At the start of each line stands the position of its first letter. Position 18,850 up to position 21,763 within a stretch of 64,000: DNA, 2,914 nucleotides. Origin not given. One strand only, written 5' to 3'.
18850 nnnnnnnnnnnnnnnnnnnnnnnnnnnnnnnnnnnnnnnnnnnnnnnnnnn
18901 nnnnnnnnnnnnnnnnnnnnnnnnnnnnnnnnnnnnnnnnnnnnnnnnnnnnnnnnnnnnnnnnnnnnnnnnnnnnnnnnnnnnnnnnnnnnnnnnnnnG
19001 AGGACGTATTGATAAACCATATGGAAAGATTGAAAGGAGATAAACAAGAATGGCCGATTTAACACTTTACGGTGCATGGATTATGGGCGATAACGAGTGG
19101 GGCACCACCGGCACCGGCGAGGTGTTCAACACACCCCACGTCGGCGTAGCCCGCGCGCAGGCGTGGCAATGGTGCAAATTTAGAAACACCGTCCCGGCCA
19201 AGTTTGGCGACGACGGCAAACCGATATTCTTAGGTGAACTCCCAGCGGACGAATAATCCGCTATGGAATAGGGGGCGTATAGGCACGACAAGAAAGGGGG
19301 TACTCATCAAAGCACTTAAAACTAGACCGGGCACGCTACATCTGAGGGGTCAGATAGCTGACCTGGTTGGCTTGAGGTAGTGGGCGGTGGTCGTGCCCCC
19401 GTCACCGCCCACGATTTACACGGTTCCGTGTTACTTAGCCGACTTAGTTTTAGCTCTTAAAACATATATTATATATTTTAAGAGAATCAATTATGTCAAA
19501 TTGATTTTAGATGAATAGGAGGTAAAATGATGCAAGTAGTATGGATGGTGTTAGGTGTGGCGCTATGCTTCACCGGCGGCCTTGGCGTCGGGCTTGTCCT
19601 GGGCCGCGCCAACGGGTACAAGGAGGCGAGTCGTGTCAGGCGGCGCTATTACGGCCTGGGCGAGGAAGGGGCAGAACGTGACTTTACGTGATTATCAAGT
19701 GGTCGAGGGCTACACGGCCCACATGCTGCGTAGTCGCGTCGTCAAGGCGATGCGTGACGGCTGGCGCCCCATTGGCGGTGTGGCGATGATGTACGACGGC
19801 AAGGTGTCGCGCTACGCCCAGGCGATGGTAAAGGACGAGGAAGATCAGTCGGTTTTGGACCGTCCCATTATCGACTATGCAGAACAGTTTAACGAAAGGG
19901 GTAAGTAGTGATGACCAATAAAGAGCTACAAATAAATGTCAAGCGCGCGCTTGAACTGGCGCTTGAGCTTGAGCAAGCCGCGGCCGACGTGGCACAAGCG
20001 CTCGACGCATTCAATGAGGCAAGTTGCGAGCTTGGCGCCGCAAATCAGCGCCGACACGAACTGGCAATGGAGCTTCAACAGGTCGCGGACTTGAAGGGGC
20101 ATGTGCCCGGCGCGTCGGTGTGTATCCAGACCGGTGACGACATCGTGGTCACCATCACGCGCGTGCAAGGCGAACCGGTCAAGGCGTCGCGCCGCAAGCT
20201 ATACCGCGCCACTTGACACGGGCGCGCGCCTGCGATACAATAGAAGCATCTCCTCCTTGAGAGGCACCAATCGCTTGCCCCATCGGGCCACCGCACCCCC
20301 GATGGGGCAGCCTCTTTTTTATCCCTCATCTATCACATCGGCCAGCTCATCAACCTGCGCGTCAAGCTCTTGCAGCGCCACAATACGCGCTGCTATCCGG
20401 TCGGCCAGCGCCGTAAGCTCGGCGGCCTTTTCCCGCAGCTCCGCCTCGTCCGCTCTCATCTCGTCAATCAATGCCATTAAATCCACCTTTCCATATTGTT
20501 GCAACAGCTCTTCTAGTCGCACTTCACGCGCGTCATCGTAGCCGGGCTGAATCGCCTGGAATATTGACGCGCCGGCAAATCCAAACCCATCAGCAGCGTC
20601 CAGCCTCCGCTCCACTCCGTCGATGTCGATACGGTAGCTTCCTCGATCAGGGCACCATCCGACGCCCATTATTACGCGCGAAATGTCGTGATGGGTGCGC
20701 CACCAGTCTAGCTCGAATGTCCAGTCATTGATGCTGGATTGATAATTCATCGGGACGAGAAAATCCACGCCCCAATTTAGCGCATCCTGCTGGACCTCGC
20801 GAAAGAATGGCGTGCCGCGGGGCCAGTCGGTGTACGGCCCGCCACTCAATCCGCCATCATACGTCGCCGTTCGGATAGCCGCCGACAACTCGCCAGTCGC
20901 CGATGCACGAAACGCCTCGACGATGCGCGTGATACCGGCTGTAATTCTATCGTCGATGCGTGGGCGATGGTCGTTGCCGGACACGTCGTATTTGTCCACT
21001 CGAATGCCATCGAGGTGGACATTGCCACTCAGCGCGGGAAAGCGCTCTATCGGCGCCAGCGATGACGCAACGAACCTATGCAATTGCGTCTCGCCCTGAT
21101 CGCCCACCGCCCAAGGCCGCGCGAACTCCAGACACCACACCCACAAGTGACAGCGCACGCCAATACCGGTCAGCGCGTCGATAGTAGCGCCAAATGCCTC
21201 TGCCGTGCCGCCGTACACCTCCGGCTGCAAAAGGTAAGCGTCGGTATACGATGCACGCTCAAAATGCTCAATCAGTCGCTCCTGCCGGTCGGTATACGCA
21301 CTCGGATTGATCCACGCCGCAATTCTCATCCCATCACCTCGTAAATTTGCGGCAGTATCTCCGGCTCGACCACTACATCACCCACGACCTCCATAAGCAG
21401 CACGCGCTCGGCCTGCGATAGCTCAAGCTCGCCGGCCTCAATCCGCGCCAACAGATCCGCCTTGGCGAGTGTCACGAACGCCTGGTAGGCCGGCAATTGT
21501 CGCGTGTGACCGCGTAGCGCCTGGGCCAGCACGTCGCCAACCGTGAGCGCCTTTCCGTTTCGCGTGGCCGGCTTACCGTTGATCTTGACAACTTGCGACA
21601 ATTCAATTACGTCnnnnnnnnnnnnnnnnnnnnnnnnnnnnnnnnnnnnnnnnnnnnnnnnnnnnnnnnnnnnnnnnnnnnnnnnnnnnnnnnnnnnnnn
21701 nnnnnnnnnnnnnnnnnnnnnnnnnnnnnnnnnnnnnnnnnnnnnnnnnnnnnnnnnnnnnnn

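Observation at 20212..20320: Promoter-terminator pair defining a candidate 70-nt sRNA with an anti-Shine-Dalgarno motif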

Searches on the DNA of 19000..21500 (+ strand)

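Call 4: search_dna_similar(query=window:19000-21500:+, collection=phages, mode=near, max_rows=30)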
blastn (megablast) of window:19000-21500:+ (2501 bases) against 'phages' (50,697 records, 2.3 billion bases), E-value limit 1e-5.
No match.

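Call 5: search_rna_families(source=window, start=19000, end=21500, threshold=evalue, max_evalue=10)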
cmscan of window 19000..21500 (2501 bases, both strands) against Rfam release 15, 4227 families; matches with E-value up to 10: 6.
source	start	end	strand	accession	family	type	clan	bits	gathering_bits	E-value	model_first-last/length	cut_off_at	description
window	19743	19823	+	RF03742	mir-2162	Gene; miRNA;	-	17.5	65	5.6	1-76/76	no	mir-2162 microRNA precursor family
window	19102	19130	+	RF01340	CRISPR-DR29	Gene; CRISPR;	-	16.7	39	5.5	1-37/37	no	CRISPR RNA direct repeat element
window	19423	19504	-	RF02956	DUF2693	Gene; sRNA;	-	16.4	81.3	3.9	1-165/165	no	DUF2693 RNA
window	20306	20357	-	RF01150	sR11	Gene; snRNA; snoRNA; CD-box;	-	15.7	39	9.2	1-57/57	no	Small nucleolar RNA sR11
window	20401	20476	-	RF01630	ceN40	Gene; snRNA; snoRNA; CD-box;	-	15.4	35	2.4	1-123/123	no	Nematode snoRNA ceN40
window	20305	20356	-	RF01119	sR32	Gene; snRNA; snoRNA; CD-box;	-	12.1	40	5.1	1-57/57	no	Small nucleolar RNA sR32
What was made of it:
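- On Any described RNA family (Rfam 15): Only noise at E >= 2.4 in 19000-21500, and none on the + strand across the locus (call 5).
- Closest known: Lambda OOP RNA. Different: There is no sequence similarity and no Rfam hit (call 5).
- No Rfam family matches (call 5).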

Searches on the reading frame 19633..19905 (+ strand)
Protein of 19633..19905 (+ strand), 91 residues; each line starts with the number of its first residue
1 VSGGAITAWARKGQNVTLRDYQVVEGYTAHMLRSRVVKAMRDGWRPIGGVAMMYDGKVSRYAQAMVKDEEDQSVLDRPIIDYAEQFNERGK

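Call 45: find_homologous_proteins(query=window:19633-19905:+, max_evalue=0.00001)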
Query window:19633-19905:+ (91 aa): 1 proteins with E <= 0.00001 among 2 candidates.
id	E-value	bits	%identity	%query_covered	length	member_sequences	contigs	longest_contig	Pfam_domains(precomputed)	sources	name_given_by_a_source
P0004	6.0e-54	197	100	100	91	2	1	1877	PF08410.16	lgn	-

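Call 78: search_protein_families(library=phrogs, proteins=[window:19633-19905:+], max_evalue=0.01)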
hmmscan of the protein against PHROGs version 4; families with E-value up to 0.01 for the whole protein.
window:19633-19905:+ (91 aa): 0 families

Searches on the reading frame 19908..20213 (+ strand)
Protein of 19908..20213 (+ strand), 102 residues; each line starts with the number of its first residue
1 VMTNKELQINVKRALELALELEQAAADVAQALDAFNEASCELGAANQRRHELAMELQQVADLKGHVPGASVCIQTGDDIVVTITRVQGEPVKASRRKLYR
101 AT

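Call 12: search_dna_similar(query=window:19908-20213:+, collection=phages, mode=protein, max_rows=30, max_evalue=0.01)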
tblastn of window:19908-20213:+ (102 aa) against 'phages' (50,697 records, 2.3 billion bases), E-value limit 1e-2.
No match.

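Call 14: search_protein_families(library=pfam, proteins=[window:19908-20213:+], max_evalue=0.01)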
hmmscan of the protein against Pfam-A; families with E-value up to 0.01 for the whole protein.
window:19908-20213:+ (102 aa): 1 family
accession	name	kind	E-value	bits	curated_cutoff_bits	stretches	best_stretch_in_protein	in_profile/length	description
PF05837.17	CENP-H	-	0.002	18.5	29.9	1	4-61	81-138/202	Centromere protein H (CENP-H)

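Call 20: find_homologous_proteins(query=window:19908-20213:+, max_evalue=0.01)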
Query window:19908-20213:+ (102 aa): 1 proteins with E <= 0.01 among 17 candidates.
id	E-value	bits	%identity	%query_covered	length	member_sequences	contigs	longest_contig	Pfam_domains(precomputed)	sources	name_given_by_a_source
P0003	2.0e-56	206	100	99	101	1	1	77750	-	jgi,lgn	jgi:hypothetical protein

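Call 66: find_encoding_contigs(protein=P0003, flank=3000, max_places=10)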
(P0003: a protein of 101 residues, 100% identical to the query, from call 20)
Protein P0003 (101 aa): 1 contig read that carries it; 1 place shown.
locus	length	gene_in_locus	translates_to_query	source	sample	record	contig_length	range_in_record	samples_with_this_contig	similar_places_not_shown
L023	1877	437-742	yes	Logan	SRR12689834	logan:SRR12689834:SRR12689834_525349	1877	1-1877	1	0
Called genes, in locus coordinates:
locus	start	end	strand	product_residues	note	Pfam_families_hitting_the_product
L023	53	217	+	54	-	-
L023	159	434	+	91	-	PF08410:DUF1737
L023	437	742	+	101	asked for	-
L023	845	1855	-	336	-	-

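Call 78: search_protein_families(library=phrogs, proteins=[window:19911-20213:+], max_evalue=0.01)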
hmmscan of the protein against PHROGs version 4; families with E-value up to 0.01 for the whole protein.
window:19911-20213:+ (101 aa): 0 families

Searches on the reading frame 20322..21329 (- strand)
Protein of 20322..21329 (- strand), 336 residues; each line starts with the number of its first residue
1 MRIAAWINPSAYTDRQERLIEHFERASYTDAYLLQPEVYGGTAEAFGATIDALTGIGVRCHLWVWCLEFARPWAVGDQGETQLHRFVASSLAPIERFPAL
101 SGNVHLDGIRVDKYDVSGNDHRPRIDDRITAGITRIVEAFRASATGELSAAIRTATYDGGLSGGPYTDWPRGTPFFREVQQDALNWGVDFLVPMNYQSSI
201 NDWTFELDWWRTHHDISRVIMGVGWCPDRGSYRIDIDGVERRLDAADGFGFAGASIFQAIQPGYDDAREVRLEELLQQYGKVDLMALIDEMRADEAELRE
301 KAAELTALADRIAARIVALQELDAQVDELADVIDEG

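Call 11: search_dna_similar(query=window:20322-21329:-, collection=phages, mode=protein, max_rows=30)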
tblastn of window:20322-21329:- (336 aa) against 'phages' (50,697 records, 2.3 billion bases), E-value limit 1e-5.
No match.
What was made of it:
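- Tried and rejected: Close DNA or protein relatives among deposited phages: none for the 2.5-kb region or either flanking protein (calls 4, 11, 12).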

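Call 13: find_related_loci(query=window:20322-21329:-, collection=viral_contigs, flank=5000)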
Query window:20322-21329:- (336 aa) in viral_contigs; peptide patterns used: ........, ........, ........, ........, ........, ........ (x = any residue, [..] = any of these).
31 stretches matched a pattern, but none encodes a relative of the query by tblastn (E <= 1e-3).

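Call 14: search_protein_families(library=pfam, proteins=[window:20322-21329:-], max_evalue=0.01)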
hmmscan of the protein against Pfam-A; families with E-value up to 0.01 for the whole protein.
window:20322-21329:- (336 aa): 0 families

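Call 15: find_encoding_contigs(protein=window:20322-21329:-, flank=5000, max_places=10)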
Protein window:20322-21329:- (336 aa): 1 contig read that carries it; 1 place shown.
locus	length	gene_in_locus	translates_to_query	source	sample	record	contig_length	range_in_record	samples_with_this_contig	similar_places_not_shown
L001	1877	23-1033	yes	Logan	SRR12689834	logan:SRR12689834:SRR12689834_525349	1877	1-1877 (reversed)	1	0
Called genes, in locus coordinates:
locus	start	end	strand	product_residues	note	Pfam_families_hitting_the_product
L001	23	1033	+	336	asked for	-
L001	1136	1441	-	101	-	-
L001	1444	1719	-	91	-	PF08410:DUF1737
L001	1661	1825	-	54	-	-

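Call 17: find_homologous_proteins(query=window:20322-21329:-)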
Query window:20322-21329:- (336 aa): 2 proteins with E <= 0.001 among 8000 candidates.
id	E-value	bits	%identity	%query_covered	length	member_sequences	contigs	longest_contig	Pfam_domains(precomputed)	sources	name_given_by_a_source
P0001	3.4e-226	768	100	100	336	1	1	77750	-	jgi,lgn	jgi:hypothetical protein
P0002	3.4e-88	314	52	93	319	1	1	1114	-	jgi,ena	-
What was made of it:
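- Tried and rejected: All three protein-database searches on the junction genes returned only the phage itself, plus one 52% relative on 1.1-kb contigs (calls 17, 20, 45).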

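Call 19: find_encoding_contigs(protein=P0002, flank=5000, max_places=10)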
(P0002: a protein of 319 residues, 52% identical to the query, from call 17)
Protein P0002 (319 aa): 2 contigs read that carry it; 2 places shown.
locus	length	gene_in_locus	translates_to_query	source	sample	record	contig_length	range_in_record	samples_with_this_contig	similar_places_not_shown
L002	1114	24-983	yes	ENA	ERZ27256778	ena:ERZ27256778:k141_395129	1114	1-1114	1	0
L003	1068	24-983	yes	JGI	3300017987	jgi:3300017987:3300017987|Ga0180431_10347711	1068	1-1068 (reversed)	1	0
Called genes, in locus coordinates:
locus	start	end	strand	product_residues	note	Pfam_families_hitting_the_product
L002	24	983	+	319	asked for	-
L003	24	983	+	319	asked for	-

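Call 24: search_protein_families(library=phrogs, proteins=[window:20322-21329:-], max_evalue=0.00001)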
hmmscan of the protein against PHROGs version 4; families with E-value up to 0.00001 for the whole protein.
window:20322-21329:- (336 aa): 0 families

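Call 56: search_protein_families(library=pfam, proteins=[window:20322-21329:-], max_evalue=10)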
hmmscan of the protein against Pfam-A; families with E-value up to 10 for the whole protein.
window:20322-21329:- (336 aa): 0 families

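Call 61: predict_structure(alignment_id=A2)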
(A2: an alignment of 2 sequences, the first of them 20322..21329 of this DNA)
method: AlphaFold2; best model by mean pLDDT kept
length: 336 residues; sequences in the alignment: 2
mean_pLDDT: 62.7   pTM: 0.56
mean pLDDT of the five models: 62.7, 62.4, 61.4, 59.6, 55.3
residues with pLDDT >= 90: 16; 70-90: 91; 50-70: 162; < 50: 67
segments of 3 or more residues with pLDDT < 50: 66-75, 114-125, 154-175, 226-231, 281-288
pLDDT, mean of each block of 10 residues (from residue 1): 63 76 75 61 73 80 53 47 63 62 57 43 52 67 56 43 36 52 59 57 67 63 48 63 73 55 61 70 45 73 88 90 90 79
secondary structure, 60 per line:
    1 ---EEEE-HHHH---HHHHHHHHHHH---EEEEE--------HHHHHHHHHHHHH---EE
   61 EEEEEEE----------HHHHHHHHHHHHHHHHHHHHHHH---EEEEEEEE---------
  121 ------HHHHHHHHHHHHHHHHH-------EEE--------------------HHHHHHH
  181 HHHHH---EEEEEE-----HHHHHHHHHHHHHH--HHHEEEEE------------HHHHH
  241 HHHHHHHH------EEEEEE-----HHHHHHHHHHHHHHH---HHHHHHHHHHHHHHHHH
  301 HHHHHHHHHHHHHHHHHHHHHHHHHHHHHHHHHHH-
elements in order: E4-7 H9-12 H16-26 E30-34 H43-55 E59-67 H78-100 E104-111 H127-143 E151-153 H174-185 E189-194 H200-213 E219-223 H236-248 E255-260 H266-280 H284-335

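Call 64: fold_search(model_id=the predicted structure, library=pdb)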
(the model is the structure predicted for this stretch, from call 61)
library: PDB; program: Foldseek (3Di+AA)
matches with E <= 10: 1759; with E <= 0.001: 305
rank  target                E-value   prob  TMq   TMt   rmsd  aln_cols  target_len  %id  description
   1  3cqj_A                4.0e-08  1.00  0.47  0.55   6.5       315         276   13  Crystal Structure of L-xylulose-5-phosphate 3-epimerase UlaE (form B) complex with Zn2+ (released 2008-11-25)
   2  3cqj_B                5.4e-08  1.00  0.47  0.55   6.5       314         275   14  Crystal Structure of L-xylulose-5-phosphate 3-epimerase UlaE (form B) complex with Zn2+ (released 2008-11-25)
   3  8xiv                  7.7e-08  1.00  0.42  0.47   8.1       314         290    8  Production of D-psicose (released 2024-12-25)
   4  3cqi_A                8.7e-08  1.00  0.47  0.54   6.6       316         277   14  Crystal Structure of L-xylulose-5-phosphate 3-epimerase UlaE (form B) complex with sulfate (released 2008-11-25)
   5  2gft_A                1.3e-07  1.00  0.44  0.40   9.8       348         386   11  Crystal structure of the E263A nucleophile mutant of Bacillus licheniformis endo-beta-1,4-galactanase in complex with  (released 2006-06-13)
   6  8xix                  1.8e-07  1.00  0.47  0.53   7.4       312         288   10  KeDt3e within Co (released 2024-12-25)
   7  3cqi_B                1.9e-07  1.00  0.47  0.55   6.6       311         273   14  Crystal Structure of L-xylulose-5-phosphate 3-epimerase UlaE (form B) complex with sulfate (released 2008-11-25)
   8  5a6a_B                2.7e-07  1.00  0.52  0.33   6.2       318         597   10  GH20C, Beta-hexosaminidase from Streptococcus pneumoniae in complex with NGT (released 2015-09-23)
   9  8yec_C                4.6e-07  1.00  0.46  0.51   7.4       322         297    8  Crystal structure of L-ribulose 3-epimerase in complex with D-allulose (released 2025-02-12)
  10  5zfs_B                6.6e-07  1.00  0.44  0.49   8.9       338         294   10  Crystal structure of Arthrobacter globiformis M30 sugar epimerase which can produce D-allulose from D-fructose (released 2018-10-24)
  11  3vni_C                7.4e-07  1.00  0.40  0.45   9.0       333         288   12  Crystal structures of D-Psicose 3-epimerase from Clostridium cellulolyticum H10 and its complex with ketohexose sugars (released 2012-08-01)
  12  2hk0_A                7.9e-07  1.00  0.45  0.51   7.6       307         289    8  Crystal structure of D-psicose 3-epimerase (DPEase) in the absence of substrate (released 2006-08-29)
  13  7x7w_A                1.0e-06  1.00  0.43  0.49   7.1       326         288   11  The X-ray Crystallographic Structure of D-Psicose 3-epimerase from Clostridia bacterium (released 2022-09-07)
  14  8b2a_BBB              1.1e-06  1.00  0.43  0.56   6.6       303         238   14  Crystal structure of type I dehydroquinase from Staphylococcus aureus inhibited by a hydroxylamine derivative (released 2023-02-15)
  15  8yec_A                1.1e-06  1.00  0.47  0.51   7.4       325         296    8  Crystal structure of L-ribulose 3-epimerase in complex with D-allulose (released 2025-02-12)
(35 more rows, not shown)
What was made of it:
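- Tried and rejected: The 336-aa model (pLDDT 62.7) matches TIM barrels generically (calls 61, 64).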

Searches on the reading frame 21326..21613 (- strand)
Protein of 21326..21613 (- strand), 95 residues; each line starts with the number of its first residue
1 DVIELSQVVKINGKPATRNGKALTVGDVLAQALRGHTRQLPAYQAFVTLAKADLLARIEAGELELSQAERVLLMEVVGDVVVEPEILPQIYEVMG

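Call 14: search_protein_families(library=pfam, proteins=[window:21326-21613:-], max_evalue=0.01)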
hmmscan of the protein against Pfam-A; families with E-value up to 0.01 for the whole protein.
window:21326-21613:- (95 aa): 0 families

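Call 56: search_protein_families(library=pfam, proteins=[window:21326-21613:-], max_evalue=10)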
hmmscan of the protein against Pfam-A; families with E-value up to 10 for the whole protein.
window:21326-21613:- (95 aa): 3 families
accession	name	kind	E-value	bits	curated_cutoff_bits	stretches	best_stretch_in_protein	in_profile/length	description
PF13275.11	S4_2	-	0.017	15.5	24.6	1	7-29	33-55/65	S4 domain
PF05488.18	PAAR_motif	-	0.032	14.9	27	1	2-30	41-69/70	PAAR motif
PF01479.30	S4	-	0.032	14.4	22.8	1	9-29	28-48/48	S4 domain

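Call 67: find_encoding_contigs(protein=window:21326-21613:-, flank=3000, max_places=10)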
Protein window:21326-21613:- (95 aa): no gene with exactly this product is on record in the collection.

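Call 78: search_protein_families(library=phrogs, proteins=[window:21326-21613:-], max_evalue=0.01)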
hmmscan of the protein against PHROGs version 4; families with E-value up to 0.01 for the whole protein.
window:21326-21613:- (95 aa): 0 families
